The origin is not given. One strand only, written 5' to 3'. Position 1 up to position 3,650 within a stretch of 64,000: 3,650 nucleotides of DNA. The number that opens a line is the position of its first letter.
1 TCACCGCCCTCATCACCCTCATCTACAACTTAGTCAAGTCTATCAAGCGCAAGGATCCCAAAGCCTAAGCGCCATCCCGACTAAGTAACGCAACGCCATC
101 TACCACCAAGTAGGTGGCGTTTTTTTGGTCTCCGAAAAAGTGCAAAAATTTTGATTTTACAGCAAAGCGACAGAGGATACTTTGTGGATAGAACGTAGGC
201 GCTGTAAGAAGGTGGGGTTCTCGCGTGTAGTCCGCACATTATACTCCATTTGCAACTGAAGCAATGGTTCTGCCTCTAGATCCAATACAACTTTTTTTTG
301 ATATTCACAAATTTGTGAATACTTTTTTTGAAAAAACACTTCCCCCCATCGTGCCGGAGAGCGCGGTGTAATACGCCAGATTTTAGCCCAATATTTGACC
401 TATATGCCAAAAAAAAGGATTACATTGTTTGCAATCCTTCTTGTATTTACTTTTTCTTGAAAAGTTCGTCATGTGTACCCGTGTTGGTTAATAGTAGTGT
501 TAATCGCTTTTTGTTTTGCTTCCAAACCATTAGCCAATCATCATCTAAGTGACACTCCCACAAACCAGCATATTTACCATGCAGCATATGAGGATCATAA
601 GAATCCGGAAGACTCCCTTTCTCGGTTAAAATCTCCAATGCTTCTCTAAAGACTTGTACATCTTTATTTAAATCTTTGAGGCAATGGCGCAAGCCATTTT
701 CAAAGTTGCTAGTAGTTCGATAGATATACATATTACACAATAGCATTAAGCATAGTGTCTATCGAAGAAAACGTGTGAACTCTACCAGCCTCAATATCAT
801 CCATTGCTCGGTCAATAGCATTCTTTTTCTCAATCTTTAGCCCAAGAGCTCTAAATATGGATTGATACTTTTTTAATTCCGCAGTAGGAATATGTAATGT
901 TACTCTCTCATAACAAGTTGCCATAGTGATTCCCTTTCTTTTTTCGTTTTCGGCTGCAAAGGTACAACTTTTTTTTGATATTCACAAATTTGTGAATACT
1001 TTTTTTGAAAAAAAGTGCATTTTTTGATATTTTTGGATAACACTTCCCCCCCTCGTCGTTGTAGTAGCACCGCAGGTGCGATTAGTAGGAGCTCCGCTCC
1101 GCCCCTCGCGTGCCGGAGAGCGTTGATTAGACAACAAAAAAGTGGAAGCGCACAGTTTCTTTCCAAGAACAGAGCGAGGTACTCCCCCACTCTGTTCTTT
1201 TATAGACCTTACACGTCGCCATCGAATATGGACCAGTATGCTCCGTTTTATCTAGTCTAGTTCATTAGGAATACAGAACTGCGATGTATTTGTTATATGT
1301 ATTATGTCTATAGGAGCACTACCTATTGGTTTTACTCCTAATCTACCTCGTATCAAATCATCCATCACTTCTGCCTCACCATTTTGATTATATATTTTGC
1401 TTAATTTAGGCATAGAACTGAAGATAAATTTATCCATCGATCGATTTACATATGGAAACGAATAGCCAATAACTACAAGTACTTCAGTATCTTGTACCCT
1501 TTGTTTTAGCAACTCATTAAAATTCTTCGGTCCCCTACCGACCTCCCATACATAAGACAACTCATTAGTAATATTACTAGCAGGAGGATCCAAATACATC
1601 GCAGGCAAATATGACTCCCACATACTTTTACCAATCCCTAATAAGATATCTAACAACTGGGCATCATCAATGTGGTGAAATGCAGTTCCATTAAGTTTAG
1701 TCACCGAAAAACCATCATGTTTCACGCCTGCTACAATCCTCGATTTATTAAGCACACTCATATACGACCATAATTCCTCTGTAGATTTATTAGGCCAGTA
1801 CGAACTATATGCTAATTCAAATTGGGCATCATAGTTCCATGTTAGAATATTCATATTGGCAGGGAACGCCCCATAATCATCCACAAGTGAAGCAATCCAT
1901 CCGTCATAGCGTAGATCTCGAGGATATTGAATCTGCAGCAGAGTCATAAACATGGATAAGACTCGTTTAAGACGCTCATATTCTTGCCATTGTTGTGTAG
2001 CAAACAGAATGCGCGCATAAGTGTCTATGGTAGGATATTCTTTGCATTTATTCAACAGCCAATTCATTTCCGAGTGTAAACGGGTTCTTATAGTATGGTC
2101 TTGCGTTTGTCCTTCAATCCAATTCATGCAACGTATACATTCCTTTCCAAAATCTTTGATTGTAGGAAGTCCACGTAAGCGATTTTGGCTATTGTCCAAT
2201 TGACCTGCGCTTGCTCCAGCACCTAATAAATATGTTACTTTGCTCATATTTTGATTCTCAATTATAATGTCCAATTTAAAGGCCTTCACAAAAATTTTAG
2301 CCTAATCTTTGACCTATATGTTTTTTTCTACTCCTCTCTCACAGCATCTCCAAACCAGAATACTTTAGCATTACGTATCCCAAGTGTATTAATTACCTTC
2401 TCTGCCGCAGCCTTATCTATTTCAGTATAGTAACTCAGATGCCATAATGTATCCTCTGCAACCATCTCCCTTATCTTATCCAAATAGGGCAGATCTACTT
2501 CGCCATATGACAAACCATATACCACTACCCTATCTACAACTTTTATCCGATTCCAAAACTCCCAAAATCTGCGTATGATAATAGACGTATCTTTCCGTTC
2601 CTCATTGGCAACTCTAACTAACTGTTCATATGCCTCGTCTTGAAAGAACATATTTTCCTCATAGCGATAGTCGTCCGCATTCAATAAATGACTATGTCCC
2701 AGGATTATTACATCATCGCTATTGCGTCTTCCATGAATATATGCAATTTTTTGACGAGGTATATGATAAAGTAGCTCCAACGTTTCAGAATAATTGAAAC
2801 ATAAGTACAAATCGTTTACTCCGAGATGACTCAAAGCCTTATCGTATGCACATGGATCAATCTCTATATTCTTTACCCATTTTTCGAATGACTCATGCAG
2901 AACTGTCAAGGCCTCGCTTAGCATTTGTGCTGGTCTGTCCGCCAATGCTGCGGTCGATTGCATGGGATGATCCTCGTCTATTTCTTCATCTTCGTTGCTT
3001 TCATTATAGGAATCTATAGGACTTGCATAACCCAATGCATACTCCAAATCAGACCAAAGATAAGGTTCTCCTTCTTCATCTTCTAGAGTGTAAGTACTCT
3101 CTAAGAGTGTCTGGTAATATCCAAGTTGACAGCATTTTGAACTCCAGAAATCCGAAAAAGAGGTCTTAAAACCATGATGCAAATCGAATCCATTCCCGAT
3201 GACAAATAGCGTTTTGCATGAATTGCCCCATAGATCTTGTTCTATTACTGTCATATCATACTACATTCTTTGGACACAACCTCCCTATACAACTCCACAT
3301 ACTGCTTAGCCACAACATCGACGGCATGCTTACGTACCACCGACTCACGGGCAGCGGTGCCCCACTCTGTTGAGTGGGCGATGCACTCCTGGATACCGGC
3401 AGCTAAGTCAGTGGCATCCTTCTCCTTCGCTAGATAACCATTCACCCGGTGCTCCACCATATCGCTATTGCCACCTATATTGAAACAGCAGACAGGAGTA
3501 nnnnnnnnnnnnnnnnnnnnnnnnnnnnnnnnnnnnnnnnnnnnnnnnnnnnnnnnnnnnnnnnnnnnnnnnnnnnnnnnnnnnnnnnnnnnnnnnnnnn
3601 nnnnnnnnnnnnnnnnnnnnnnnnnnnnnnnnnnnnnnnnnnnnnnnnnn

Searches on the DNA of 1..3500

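Call 51: search_rna_families(source=window, start=1, end=3500, threshold=evalue, max_evalue=0.1)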
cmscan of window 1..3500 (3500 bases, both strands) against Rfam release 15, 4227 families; matches with E-value up to 0.1: 1.
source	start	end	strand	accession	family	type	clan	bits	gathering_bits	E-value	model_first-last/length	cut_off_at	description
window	964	1028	+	RF00110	RybB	Gene; sRNA;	-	24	40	0.084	1-79/79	no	RybB RNA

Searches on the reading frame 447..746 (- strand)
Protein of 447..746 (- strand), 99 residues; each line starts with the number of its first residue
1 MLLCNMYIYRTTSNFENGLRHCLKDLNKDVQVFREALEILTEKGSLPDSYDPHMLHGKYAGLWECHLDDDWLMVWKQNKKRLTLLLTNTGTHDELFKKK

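Call 3: search_protein_families(library=pfam, proteins=[window:447-746:-], max_evalue=1)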
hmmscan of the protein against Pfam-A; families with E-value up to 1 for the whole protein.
window:447-746:- (99 aa): 1 family
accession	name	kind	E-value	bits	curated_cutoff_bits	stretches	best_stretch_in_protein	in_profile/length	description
PF15738.11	YafQ_toxin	-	6.2e-23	81.3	30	1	9-97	3-88/88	Bacterial toxin of type II toxin-antitoxin system, YafQ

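Call 4: search_protein_families(library=padloc, proteins=[window:447-746:-], max_evalue=1)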
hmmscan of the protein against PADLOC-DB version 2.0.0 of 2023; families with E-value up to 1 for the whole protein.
window:447-746:- (99 aa): 0 families

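Call 5: search_protein_families(library=ncbifam, proteins=[window:447-746:-], max_evalue=1)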
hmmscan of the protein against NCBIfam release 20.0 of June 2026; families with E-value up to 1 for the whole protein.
window:447-746:- (99 aa): 3 families
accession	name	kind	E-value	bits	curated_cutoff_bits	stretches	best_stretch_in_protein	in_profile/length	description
TIGR00053.1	TIGR00053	subfamily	4e-13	49.8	87.25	1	12-97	7-92/92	YafQ family addiction module toxin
TIGR02385.1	RelE_StbE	subfamily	1.9e-11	44.3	27.9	1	13-96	6-88/88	type II toxin-antitoxin system mRNA interferase toxin, RelE/StbE family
NF001790.0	PRK00517.3-3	equivalog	0.17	11.2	269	1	32-80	20-68/262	50S ribosomal protein L11 methyltransferase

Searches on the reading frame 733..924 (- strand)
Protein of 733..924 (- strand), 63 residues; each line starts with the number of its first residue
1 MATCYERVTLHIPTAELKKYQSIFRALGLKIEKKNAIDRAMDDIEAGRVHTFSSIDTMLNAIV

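Call 3: search_protein_families(library=pfam, proteins=[window:733-924:-], max_evalue=1)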
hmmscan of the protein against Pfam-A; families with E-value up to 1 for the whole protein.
window:733-924:- (63 aa): 0 families

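Call 4: search_protein_families(library=padloc, proteins=[window:733-924:-], max_evalue=1)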
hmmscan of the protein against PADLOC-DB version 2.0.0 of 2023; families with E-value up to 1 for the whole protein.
window:733-924:- (63 aa): 0 families

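Call 5: search_protein_families(library=ncbifam, proteins=[window:733-924:-], max_evalue=1)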
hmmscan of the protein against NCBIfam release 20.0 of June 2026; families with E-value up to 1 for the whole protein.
window:733-924:- (63 aa): 1 family
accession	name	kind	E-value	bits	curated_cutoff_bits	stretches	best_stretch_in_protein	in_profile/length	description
NF045629.1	monooxsub_HsaA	equivalog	0.11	11.2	450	1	23-55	329-362/383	3-hydroxy-9,10-secoandrosta-1,3,5(10)-triene-9,17-dione monooxygenase oxygenase subunit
